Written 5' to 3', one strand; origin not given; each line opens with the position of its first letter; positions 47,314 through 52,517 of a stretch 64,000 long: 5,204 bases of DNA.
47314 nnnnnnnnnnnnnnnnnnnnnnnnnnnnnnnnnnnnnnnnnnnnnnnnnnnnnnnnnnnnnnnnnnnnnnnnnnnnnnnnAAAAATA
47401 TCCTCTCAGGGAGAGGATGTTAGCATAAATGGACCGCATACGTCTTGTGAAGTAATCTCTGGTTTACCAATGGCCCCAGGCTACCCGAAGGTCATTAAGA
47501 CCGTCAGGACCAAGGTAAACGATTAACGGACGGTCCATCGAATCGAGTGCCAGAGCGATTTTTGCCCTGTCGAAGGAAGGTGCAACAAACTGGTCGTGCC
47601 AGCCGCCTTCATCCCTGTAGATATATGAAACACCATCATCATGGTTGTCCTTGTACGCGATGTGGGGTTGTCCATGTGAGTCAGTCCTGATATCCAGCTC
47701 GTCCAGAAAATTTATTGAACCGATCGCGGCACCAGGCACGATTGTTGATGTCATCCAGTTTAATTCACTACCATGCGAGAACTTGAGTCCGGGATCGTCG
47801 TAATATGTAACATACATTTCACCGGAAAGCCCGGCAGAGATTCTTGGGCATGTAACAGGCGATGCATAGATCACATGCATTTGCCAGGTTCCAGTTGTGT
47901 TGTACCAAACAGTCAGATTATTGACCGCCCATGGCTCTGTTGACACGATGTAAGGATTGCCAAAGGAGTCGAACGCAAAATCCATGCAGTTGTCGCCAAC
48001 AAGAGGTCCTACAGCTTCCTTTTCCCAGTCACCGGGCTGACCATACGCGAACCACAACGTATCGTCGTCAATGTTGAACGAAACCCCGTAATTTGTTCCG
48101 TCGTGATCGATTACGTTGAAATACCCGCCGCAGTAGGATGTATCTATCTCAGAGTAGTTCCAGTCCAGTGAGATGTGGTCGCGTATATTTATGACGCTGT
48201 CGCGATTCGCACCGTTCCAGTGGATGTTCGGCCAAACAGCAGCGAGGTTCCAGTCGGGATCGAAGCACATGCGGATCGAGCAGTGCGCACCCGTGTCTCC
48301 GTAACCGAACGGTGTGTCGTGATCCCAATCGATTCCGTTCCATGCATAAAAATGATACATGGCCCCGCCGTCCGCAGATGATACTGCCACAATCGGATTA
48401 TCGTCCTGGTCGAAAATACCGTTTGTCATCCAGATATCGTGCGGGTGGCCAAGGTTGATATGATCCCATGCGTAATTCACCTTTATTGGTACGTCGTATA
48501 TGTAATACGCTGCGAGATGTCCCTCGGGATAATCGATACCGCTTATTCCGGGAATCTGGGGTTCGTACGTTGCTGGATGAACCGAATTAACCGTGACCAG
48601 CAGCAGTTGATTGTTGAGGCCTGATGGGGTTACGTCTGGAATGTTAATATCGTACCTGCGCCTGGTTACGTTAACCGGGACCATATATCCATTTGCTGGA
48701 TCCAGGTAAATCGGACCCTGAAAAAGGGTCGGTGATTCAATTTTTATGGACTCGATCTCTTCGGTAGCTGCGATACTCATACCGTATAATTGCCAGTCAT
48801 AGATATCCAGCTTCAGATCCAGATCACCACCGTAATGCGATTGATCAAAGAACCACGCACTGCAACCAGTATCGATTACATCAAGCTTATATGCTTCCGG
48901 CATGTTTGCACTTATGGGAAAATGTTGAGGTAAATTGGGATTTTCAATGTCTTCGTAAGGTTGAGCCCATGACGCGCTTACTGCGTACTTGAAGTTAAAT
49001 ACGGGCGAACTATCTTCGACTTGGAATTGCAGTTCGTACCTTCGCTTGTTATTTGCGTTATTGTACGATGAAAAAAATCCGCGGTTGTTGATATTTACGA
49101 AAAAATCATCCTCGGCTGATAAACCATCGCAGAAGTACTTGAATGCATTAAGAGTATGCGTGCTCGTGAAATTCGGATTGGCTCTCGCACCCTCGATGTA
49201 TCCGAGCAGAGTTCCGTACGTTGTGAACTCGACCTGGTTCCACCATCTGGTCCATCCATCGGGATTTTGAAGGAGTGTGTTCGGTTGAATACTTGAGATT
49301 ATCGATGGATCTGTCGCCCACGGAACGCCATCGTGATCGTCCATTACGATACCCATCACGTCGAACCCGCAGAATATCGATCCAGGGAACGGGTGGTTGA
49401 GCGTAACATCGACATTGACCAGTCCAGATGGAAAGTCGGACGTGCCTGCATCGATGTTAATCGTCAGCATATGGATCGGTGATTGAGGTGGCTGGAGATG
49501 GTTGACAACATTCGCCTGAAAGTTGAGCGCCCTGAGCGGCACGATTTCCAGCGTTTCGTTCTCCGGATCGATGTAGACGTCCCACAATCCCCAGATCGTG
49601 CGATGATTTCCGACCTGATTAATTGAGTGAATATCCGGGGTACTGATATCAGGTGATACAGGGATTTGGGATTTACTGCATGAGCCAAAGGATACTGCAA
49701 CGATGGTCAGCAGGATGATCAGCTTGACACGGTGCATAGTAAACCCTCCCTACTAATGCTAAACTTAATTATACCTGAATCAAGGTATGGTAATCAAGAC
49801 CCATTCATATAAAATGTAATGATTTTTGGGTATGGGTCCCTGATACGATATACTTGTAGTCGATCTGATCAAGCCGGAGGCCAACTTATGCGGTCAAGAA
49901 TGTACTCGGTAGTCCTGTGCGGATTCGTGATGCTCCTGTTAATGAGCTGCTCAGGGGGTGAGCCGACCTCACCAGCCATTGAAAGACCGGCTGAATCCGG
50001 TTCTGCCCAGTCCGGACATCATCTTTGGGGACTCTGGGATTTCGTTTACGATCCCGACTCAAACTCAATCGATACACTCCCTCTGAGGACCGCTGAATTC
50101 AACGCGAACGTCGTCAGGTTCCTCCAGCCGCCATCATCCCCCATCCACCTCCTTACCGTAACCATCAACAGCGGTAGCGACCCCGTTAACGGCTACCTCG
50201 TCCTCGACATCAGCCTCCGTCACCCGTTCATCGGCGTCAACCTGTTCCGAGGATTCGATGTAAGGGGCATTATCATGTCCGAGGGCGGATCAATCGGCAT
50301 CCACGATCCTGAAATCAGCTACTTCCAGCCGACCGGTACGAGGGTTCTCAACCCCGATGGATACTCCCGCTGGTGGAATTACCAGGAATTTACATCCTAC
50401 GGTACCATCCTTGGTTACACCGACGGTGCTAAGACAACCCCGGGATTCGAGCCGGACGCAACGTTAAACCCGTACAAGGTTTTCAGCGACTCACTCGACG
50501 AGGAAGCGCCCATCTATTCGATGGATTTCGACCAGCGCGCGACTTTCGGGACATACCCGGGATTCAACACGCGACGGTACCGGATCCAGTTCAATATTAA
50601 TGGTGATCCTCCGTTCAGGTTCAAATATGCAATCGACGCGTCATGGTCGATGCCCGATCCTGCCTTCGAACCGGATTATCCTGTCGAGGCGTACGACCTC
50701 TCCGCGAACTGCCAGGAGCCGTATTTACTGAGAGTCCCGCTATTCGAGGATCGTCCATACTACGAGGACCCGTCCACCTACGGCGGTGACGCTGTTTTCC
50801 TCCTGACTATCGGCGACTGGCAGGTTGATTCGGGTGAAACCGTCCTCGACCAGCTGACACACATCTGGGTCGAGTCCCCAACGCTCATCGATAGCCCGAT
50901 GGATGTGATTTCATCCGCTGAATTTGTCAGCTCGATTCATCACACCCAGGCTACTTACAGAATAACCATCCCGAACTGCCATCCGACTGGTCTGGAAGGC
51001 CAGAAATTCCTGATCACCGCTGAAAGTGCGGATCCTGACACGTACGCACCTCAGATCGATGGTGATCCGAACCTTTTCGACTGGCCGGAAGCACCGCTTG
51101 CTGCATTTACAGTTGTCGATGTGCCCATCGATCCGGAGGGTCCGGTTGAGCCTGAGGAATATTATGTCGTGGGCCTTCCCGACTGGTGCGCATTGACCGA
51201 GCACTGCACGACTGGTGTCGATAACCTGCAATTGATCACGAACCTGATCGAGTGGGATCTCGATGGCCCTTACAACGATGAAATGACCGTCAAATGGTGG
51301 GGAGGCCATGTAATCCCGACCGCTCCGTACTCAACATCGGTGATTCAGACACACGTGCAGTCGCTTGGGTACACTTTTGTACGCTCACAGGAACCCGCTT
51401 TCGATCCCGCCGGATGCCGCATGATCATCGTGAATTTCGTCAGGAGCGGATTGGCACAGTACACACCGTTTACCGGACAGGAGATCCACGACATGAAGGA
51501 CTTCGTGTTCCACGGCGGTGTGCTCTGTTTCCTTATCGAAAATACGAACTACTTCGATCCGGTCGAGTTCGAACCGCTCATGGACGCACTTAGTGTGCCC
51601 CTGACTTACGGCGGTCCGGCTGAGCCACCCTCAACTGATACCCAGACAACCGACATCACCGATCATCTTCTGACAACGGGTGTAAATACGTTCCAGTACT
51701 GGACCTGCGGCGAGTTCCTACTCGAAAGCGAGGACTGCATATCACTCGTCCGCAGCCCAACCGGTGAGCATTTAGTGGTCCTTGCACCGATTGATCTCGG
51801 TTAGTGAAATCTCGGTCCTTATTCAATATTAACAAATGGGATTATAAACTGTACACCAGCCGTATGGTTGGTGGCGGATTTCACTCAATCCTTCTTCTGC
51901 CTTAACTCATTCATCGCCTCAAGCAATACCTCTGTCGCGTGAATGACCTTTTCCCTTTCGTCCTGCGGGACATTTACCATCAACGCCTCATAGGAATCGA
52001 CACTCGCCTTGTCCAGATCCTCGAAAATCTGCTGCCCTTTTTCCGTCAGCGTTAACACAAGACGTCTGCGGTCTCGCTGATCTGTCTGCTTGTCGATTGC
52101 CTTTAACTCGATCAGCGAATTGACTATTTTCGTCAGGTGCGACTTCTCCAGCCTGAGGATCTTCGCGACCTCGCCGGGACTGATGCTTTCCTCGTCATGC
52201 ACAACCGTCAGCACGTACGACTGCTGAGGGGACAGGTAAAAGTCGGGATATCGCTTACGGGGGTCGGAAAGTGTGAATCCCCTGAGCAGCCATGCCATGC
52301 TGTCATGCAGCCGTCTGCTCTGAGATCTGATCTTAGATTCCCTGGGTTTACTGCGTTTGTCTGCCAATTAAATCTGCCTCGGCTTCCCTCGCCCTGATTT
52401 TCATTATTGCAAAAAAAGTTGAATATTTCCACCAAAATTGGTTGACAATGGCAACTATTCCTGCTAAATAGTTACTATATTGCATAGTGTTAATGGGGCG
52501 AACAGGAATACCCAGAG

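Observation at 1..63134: Seven paralogous lipoproteins share an unassigned ~350-aa N-terminal module with interchangeable C-terminal domains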

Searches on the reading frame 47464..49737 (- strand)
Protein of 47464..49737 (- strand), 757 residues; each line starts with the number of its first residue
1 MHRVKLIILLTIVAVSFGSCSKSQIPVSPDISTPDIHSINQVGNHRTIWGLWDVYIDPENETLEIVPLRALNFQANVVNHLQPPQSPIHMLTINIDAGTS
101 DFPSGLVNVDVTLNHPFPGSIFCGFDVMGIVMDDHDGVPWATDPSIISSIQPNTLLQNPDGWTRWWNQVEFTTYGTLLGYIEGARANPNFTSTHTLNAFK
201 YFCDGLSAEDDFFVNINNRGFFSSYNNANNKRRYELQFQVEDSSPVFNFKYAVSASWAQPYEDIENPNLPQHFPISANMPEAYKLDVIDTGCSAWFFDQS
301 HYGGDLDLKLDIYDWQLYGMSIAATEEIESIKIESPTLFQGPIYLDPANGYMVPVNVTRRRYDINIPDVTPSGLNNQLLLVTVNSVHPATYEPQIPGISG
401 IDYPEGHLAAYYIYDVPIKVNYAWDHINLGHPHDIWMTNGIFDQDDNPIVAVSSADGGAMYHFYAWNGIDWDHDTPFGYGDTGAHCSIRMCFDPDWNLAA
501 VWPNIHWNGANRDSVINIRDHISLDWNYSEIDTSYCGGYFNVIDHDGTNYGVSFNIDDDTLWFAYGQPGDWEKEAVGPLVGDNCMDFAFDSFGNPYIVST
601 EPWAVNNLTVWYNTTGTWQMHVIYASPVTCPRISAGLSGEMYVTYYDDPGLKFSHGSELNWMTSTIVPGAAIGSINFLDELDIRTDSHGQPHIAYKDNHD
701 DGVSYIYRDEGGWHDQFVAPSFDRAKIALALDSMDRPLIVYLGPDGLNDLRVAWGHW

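Call 4: search_protein_families(library=pfam, proteins=[window:47464-49737:-], max_evalue=0.1)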
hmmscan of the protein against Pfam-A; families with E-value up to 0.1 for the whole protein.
window:47464-49737:- (757 aa): 1 family
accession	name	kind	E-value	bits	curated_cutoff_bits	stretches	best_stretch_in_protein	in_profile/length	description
PF15892.11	BNR_4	-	0.0055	16.5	27.3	0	678-719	225-270/272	BNR repeat-containing family member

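Call 5: search_protein_families(library=ncbifam, proteins=[window:47464-49737:-], max_evalue=0.1)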
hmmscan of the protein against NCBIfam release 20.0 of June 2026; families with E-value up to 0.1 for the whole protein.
window:47464-49737:- (757 aa): 0 families

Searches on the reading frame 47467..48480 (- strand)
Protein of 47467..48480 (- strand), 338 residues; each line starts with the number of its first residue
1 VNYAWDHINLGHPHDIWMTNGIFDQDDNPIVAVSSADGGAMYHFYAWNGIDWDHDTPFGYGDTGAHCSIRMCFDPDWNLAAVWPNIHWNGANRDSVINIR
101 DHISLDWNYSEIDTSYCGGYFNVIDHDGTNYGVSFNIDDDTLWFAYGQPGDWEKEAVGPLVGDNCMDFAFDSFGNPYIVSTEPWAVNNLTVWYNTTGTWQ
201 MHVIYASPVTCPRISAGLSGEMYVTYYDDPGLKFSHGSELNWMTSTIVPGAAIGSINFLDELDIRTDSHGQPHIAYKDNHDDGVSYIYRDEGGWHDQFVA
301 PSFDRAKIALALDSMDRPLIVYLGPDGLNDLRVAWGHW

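Call 62: search_solved_structures(query=window:47467-48480:-, max_evalue=1)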
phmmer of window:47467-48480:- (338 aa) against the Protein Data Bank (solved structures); distinct sequences matched with E-value up to 1: 4.
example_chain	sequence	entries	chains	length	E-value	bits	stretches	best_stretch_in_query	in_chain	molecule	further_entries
3uem_A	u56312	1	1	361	0.018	17.2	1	148-187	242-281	Protein disulfide-isomerase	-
4ekz_A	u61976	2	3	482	0.028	16.6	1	148-187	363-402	Protein disulfide-isomerase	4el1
6i7s_A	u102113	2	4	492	0.029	16.5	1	148-187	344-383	Protein disulfide-isomerase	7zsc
8eoj_A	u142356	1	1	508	0.03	16.4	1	148-187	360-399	Protein disulfide-isomerase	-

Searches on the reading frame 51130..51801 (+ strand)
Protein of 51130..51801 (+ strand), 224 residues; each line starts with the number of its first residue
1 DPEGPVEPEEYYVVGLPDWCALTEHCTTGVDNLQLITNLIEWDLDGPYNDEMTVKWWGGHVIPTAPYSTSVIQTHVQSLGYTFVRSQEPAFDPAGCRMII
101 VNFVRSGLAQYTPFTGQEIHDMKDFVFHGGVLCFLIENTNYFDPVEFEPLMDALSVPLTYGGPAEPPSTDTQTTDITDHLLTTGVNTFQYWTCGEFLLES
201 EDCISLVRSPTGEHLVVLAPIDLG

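Call 63: search_solved_structures(query=window:51130-51801:+, max_evalue=1)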
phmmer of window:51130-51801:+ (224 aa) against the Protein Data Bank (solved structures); distinct sequences matched with E-value up to 1: 0.

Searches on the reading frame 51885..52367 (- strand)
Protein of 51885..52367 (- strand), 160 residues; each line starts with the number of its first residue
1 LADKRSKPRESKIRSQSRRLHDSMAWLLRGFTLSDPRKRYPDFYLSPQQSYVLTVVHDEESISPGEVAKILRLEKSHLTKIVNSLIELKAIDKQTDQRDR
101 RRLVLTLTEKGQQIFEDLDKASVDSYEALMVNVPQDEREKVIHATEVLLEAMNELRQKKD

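Call 16: search_protein_families(library=pfam, proteins=[window:51885-52367:-], max_evalue=0.001)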
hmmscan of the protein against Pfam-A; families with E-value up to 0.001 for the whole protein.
window:51885-52367:- (160 aa): 4 families
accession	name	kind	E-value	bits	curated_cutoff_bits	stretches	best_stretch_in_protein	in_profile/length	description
PF12802.13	MarR_2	-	3.9e-10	40.2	27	1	45-102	3-61/61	MarR family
PF22381.2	Staph_reg_Sar_Rot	-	1.6e-08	34.9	27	1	43-118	10-85/85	Transcriptional regulator SarA/Rot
PF01047.28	MarR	-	2.7e-07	30.8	24.6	1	45-102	1-58/59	MarR family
PF13463.12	HTH_27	-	3.9e-07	30.7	22.2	1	45-111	1-68/68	Winged helix DNA-binding domain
